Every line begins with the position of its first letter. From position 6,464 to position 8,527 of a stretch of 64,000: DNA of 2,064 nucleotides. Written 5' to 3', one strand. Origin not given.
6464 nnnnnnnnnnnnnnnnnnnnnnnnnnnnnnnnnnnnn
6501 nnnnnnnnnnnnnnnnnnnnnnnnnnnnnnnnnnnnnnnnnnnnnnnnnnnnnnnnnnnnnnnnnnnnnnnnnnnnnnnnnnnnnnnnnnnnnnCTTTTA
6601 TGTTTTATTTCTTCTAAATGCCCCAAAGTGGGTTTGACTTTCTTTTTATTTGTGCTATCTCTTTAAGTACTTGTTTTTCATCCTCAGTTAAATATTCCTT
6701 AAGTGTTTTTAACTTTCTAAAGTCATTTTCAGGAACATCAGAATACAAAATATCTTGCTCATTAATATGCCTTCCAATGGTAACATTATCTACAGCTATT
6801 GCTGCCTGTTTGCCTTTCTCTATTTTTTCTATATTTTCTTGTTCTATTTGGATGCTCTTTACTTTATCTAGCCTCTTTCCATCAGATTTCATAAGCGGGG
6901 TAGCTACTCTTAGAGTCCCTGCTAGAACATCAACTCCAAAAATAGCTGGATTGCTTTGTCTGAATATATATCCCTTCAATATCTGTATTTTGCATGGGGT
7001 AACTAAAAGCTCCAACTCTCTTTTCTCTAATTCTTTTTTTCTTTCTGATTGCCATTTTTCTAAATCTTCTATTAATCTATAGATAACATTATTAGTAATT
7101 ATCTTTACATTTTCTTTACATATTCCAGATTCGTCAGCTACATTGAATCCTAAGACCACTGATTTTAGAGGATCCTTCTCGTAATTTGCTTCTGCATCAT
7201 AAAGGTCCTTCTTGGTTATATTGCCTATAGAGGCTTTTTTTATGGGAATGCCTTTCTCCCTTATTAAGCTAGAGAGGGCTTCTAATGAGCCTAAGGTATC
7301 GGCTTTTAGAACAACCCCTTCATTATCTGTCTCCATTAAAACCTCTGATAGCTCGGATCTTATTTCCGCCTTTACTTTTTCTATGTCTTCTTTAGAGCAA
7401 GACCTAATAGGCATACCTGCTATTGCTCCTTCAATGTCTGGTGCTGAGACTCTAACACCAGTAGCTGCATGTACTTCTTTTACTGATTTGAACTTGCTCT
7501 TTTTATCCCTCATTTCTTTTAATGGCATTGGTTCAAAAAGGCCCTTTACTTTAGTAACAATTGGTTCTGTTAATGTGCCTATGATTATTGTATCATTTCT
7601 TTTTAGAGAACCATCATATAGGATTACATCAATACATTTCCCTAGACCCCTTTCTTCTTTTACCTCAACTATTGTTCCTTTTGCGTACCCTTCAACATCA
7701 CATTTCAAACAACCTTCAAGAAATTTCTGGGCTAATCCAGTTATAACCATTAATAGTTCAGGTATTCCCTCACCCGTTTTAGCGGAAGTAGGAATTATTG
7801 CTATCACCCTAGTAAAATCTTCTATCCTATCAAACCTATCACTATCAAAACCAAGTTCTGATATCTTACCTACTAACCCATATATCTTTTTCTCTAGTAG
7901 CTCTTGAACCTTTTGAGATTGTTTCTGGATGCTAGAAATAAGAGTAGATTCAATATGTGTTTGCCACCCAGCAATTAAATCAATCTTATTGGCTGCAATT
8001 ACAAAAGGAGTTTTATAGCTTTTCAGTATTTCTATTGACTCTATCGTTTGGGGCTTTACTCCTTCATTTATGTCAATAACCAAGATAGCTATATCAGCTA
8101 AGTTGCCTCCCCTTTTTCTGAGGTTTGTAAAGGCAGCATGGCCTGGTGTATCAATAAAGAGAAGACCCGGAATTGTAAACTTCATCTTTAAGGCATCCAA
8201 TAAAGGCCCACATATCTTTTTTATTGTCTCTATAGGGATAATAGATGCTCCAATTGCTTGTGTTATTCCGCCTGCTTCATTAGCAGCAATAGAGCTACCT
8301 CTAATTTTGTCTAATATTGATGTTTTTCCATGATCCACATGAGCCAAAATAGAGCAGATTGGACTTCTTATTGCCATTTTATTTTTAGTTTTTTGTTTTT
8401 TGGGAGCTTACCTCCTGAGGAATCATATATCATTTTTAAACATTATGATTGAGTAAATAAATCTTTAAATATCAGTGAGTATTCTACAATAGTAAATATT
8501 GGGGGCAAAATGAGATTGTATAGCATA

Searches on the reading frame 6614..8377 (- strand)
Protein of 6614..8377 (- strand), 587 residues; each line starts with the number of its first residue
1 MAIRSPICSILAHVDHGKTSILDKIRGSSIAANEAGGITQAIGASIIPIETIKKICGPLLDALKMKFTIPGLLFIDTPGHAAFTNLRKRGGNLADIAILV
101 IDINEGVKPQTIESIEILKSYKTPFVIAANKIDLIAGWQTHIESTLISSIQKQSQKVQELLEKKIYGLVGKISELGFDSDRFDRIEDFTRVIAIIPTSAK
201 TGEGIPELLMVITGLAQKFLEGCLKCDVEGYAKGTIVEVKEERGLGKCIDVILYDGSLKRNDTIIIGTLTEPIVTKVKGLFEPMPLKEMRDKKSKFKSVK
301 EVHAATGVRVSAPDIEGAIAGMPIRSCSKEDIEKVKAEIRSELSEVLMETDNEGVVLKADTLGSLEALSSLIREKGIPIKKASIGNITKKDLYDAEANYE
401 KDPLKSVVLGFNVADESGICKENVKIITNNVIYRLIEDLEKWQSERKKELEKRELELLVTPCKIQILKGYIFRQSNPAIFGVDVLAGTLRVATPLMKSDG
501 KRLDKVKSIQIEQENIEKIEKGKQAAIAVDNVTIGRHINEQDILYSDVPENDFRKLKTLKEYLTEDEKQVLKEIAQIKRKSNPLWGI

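Call 13: search_protein_families(library=pfam, proteins=[window:6614-8377:-], max_evalue=0.0001)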
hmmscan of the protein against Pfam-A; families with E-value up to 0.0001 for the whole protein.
window:6614-8377:- (587 aa): 6 families
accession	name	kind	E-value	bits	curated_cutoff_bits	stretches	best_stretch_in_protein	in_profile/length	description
PF00009.33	GTP_EFTU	-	4.7e-33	114.8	26.5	1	7-216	5-186/188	Elongation factor Tu GTP binding domain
PF14578.12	GTP_EFTU_D4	-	1.4e-25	89.4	23.8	1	461-545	2-86/86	Elongation factor Tu domain 4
PF11987.13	IF-2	-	5e-16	59.1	27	1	333-440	6-117/117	Translation-initiation factor 2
PF03144.31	GTP_EFTU_D2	-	8.4e-07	29.8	30.3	1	246-324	1-72/73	Elongation factor Tu domain 2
PF01926.29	MMR_HSR1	-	1.8e-05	25.2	21.9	1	16-131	10-113/113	50S ribosome-binding GTPase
PF03029.23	ATP_bind_1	-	2.9e-05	24.4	27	1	46-214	69-236/240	Conserved hypothetical ATP binding protein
